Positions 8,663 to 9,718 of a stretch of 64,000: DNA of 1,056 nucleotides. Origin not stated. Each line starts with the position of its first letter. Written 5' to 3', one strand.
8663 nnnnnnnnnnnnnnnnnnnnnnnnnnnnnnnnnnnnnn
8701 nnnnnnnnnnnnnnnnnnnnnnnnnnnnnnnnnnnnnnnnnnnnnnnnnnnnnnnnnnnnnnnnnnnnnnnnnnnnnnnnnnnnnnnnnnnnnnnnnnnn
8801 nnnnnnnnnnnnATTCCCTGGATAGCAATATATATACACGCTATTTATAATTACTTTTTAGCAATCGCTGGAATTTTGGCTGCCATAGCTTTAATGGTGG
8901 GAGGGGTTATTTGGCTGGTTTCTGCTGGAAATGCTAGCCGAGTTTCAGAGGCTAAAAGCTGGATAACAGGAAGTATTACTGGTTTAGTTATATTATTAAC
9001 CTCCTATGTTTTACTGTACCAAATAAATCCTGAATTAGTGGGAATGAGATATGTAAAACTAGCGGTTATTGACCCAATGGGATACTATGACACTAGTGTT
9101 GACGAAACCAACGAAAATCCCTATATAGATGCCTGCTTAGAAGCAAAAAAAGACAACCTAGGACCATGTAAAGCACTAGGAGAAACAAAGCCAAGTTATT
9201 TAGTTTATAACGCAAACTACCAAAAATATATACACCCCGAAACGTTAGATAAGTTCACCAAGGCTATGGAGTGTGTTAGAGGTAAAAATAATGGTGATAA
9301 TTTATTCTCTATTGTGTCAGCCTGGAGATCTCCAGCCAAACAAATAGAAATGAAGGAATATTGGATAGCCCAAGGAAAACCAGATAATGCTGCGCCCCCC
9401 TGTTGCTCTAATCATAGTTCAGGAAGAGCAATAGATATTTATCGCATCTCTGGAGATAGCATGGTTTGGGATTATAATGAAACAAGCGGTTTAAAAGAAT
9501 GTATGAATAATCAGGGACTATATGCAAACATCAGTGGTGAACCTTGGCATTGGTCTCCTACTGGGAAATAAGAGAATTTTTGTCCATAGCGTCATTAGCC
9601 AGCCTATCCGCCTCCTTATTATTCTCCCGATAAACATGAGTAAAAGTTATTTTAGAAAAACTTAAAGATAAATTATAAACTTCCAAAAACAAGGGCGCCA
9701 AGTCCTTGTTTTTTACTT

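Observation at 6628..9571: Paralogous ~75-aa two-TM 'pilin-like' module, in one copy fused to a VanY/M15 peptidoglycan peptidase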

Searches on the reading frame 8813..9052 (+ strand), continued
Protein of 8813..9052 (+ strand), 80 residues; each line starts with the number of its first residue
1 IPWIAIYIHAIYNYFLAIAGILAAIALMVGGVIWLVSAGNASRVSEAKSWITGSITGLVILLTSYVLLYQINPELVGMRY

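Call 81: search_protein_families(library=pfam, proteins=[P0250, P0251, P0254, P0256, P0289, P0240, P0241, P0249], max_evalue=0.0001)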
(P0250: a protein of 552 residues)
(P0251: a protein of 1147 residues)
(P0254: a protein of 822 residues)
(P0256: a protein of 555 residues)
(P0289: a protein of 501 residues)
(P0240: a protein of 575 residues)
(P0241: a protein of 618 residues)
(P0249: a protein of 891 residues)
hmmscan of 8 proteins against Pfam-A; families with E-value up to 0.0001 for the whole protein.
P0250 (552 aa): 2 families
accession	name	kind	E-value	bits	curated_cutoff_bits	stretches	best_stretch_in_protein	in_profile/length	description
PF18895.5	T4SS_pilin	-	2.9e-71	235.9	26.6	6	475-544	3-71/71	Type IV secretion system pilin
PF02322.20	Cyt_bd_oxida_II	-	2.2e-08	34.2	35.6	0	149-366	84-247/302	Cytochrome bd terminal oxidase subunit II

P0251 (1147 aa): 2 families
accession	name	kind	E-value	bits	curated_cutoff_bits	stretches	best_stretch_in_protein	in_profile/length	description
PF18895.5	T4SS_pilin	-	6.7e-80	263.6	26.6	8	44-106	3-65/71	Type IV secretion system pilin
PF04956.18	TrbC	-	1.2e-42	144.6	27.9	2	2-105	1-91/98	TrbC/VIRB2 pilin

P0254 (822 aa): 3 families
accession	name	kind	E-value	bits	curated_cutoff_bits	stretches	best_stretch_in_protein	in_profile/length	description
PF18895.5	T4SS_pilin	-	4.2e-57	190.6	26.6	7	57-111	11-65/71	Type IV secretion system pilin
PF04956.18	TrbC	-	1.9e-28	98.9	27.9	1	15-116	9-97/98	TrbC/VIRB2 pilin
PF24126.1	DUF7394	-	6.2e-05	23.7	27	0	341-378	3-40/65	Family of unknown function (DUF7394)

P0256 (555 aa): 2 families
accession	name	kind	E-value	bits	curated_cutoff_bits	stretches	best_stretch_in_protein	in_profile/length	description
PF18895.5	T4SS_pilin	-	1.2e-51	173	26.6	6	304-365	7-67/71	Type IV secretion system pilin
PF02322.20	Cyt_bd_oxida_II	-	2.2e-05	24.4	35.6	0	219-362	147-258/302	Cytochrome bd terminal oxidase subunit II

P0289 (501 aa): 1 family
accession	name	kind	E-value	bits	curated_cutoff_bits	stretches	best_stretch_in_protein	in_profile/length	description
PF18895.5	T4SS_pilin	-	5.2e-50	167.9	26.6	6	429-497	7-71/71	Type IV secretion system pilin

P0240 (575 aa): 1 family
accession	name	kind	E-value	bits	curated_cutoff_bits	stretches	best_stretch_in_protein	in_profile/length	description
PF18895.5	T4SS_pilin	-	4.2e-14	52.8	26.6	2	350-418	2-69/71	Type IV secretion system pilin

P0241 (618 aa): 3 families
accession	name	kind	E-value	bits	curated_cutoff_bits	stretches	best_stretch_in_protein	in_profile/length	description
PF01464.25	SLT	-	1.5e-21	76.5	21.3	1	479-579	2-107/117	Transglycosylase SLT domain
PF18895.5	T4SS_pilin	-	3.1e-15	56.4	26.6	1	264-328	6-69/71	Type IV secretion system pilin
PF08592.16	Anthrone_oxy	-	7.3e-05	23.4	27.3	0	278-345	12-75/106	Anthrone oxygenase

P0249 (891 aa): 1 family
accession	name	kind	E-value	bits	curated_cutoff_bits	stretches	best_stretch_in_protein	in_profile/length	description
PF18895.5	T4SS_pilin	-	9.5e-19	67.7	26.6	3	546-598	11-62/71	Type IV secretion system pilin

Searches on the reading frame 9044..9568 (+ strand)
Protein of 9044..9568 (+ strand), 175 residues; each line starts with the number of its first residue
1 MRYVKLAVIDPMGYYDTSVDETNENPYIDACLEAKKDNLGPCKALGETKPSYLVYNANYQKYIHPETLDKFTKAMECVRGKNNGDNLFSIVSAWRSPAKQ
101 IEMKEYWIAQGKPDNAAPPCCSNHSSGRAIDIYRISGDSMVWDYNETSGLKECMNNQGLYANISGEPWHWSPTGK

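Call 8: search_solved_structures(query=window:9044-9568:+, max_evalue=10, show_alignments=3)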
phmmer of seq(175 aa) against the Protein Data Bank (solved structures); distinct sequences matched with E-value up to 10: 1.
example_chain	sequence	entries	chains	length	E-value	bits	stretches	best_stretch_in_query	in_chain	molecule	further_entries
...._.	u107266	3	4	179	1.4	11.9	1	42-89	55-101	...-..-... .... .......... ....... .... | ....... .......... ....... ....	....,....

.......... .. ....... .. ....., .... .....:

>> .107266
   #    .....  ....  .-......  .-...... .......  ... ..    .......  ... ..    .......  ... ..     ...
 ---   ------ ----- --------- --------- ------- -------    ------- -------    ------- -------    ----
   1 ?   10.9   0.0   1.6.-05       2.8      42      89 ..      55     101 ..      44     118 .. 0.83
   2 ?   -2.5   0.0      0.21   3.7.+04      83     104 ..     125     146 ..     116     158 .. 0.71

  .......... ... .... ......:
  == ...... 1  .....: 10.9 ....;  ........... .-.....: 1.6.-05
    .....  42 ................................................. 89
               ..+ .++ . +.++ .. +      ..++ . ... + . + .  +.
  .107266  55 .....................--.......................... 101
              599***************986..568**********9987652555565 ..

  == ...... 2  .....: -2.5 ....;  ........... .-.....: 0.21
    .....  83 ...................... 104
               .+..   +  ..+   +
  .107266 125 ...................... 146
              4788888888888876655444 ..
